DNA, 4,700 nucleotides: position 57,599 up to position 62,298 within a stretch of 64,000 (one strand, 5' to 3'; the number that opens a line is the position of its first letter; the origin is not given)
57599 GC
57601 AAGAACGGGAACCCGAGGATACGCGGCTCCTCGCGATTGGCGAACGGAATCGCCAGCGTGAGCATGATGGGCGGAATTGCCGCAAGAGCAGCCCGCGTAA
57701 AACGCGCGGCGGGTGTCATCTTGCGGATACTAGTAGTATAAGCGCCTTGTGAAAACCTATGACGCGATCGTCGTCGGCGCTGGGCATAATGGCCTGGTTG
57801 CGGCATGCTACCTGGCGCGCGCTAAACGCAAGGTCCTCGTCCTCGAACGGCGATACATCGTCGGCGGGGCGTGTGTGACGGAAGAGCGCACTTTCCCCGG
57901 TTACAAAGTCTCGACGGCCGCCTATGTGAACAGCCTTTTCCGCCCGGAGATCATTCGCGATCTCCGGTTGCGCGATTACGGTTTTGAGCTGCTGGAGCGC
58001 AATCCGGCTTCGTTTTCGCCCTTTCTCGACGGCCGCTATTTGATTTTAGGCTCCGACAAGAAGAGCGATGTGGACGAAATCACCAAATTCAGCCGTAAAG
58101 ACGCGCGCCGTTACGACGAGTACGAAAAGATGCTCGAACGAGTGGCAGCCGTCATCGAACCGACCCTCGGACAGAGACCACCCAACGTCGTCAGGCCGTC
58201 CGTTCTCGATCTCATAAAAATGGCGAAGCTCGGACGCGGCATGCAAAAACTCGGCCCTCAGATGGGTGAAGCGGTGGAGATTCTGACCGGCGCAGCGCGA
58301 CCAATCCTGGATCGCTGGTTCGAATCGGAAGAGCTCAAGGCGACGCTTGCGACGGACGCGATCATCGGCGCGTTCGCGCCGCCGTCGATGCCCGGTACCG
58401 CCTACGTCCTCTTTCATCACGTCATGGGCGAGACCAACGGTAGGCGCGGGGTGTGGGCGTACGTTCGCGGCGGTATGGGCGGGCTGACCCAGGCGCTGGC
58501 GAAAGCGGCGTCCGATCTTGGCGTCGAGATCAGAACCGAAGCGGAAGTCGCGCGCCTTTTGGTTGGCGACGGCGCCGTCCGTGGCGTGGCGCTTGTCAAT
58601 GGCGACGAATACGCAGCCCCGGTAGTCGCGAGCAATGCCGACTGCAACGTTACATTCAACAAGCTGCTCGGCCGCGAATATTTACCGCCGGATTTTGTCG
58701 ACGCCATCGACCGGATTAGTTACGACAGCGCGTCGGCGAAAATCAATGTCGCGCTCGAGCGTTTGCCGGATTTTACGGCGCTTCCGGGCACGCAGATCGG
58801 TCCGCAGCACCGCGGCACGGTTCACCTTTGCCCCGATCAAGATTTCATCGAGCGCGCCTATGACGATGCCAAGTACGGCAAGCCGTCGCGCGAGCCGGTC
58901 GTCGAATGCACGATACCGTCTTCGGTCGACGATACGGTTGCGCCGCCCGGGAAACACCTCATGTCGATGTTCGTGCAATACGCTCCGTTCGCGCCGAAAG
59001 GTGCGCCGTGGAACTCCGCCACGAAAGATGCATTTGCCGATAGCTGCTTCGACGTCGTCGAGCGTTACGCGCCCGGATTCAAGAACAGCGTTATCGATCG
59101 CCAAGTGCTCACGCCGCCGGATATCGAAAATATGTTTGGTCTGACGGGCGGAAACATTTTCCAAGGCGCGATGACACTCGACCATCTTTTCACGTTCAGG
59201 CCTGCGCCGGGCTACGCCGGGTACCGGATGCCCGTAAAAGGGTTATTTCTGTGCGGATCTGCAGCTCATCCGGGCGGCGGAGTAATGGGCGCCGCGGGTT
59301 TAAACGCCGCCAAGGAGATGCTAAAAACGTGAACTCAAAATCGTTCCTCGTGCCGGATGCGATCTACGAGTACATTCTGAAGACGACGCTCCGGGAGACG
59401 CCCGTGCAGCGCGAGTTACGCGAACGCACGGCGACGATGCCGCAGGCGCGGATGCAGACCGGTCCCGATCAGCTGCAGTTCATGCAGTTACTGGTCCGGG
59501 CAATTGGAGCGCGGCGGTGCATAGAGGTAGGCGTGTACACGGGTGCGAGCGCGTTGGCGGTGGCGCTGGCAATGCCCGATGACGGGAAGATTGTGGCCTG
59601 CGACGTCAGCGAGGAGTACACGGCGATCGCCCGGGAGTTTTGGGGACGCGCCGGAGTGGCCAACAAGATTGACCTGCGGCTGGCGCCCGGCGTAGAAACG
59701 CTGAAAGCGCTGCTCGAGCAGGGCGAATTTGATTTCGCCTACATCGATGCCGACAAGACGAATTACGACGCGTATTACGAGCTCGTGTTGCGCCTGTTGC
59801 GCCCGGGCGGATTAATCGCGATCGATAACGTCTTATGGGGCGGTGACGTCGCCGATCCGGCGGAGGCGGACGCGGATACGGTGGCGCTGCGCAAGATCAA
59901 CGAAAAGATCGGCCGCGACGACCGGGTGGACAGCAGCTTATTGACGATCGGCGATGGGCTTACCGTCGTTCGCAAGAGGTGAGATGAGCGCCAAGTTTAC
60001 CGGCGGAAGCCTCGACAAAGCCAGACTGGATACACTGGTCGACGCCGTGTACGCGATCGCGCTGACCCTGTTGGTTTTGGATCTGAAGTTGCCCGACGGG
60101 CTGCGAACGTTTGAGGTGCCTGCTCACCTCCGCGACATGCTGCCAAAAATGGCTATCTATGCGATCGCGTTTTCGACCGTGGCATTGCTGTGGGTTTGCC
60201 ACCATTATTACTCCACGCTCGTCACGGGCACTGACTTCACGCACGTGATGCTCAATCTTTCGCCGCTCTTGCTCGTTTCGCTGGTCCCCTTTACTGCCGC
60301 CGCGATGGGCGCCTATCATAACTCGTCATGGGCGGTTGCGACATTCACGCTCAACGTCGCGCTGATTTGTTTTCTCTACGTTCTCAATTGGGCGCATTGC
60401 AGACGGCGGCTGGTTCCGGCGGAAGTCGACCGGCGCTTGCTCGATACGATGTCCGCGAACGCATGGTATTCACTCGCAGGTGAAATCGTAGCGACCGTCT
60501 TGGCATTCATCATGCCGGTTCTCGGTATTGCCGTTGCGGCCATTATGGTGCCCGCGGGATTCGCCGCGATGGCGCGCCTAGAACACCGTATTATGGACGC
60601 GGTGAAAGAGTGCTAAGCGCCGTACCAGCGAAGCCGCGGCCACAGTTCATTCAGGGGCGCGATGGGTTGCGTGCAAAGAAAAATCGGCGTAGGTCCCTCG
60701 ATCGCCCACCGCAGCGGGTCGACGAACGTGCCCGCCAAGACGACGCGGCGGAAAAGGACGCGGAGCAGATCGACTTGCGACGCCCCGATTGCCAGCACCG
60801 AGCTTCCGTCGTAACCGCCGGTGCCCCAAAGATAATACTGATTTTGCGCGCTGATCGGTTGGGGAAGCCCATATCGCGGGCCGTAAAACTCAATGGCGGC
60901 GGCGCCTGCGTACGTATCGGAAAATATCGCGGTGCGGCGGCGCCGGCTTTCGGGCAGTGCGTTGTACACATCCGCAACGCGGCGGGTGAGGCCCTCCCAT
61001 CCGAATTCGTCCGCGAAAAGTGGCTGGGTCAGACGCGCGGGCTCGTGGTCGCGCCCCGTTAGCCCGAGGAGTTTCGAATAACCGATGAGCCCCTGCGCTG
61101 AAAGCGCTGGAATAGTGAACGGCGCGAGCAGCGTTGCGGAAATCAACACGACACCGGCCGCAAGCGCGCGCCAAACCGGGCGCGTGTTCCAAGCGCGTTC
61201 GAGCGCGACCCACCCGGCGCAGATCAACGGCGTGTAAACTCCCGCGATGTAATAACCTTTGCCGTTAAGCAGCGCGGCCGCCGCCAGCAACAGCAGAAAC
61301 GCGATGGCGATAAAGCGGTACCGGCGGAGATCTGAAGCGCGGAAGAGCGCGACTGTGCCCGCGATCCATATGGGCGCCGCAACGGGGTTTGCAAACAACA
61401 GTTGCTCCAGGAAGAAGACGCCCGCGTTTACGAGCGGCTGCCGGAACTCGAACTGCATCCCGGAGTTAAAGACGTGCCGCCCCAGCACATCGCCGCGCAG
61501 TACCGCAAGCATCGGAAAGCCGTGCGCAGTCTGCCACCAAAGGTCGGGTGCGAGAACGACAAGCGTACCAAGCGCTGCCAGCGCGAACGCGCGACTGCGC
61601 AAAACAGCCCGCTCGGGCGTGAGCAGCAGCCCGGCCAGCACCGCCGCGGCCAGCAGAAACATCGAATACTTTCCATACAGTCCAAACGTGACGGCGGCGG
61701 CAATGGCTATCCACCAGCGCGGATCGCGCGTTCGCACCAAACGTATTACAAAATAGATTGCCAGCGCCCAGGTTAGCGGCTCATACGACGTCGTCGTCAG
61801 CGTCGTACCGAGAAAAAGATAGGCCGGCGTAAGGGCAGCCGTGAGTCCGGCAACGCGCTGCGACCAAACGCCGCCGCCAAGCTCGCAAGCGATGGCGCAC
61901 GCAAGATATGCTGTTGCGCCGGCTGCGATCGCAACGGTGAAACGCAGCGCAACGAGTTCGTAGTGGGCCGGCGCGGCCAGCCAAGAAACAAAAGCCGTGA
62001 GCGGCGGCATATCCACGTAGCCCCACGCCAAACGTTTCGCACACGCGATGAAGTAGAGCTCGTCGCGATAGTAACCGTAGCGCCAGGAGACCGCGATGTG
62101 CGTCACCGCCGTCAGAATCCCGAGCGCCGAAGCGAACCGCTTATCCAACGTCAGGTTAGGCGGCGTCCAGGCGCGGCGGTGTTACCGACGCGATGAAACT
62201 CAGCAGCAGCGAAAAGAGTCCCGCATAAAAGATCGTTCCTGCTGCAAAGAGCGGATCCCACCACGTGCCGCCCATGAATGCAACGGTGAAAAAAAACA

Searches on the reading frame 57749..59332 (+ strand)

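Call 87: search_protein_families(library=pfam, proteins=[window:57749-59332:+], max_evalue=0.00001)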
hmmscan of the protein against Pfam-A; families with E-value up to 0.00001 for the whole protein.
window:57749-59332:+ (527 aa): 5 families
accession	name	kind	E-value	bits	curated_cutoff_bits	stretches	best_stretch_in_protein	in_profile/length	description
PF01593.30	Amino_oxidase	-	5.2e-16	59.4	19.8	1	15-525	3-443/443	Flavin containing amine oxidoreductase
PF01266.30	DAO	-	4.9e-12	46.5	27.9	0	5-44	1-41/353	FAD dependent oxidoreductase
PF13450.12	NAD_binding_8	-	5.8e-11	42.9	21.9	1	8-60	1-51/68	NAD(P)-binding Rossmann-like domain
PF07992.20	Pyr_redox_2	-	1.7e-06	28.1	26.1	0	4-45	1-43/291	Pyridine nucleotide-disulphide oxidoreductase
PF01946.23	Thi4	-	6.4e-06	26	26.2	0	4-44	18-59/235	Thi4 family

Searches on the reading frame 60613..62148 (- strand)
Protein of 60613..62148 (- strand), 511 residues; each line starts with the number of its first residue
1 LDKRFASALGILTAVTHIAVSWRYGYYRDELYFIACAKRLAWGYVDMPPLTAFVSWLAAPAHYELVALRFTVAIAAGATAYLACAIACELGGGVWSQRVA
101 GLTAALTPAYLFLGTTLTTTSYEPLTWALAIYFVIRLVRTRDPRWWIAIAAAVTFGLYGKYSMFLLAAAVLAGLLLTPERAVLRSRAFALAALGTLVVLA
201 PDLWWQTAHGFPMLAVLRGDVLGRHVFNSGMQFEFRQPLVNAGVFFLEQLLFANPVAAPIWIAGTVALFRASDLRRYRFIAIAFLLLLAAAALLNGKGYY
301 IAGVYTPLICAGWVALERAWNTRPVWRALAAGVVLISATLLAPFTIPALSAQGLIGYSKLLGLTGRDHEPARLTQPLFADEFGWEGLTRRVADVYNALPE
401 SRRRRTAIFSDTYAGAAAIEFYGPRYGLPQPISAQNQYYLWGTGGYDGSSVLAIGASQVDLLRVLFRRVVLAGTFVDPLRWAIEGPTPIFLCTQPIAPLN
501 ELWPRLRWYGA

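Call 87: search_protein_families(library=pfam, proteins=[window:60613-62148:-], max_evalue=0.00001)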
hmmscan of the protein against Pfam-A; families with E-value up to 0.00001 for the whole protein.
window:60613-62148:- (511 aa): 1 family
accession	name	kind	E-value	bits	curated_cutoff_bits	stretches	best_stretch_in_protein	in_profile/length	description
PF13231.12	PMT_2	-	4.6e-16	59.9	26.1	1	46-205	1-160/160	Dolichyl-phosphate-mannose-protein mannosyltransferase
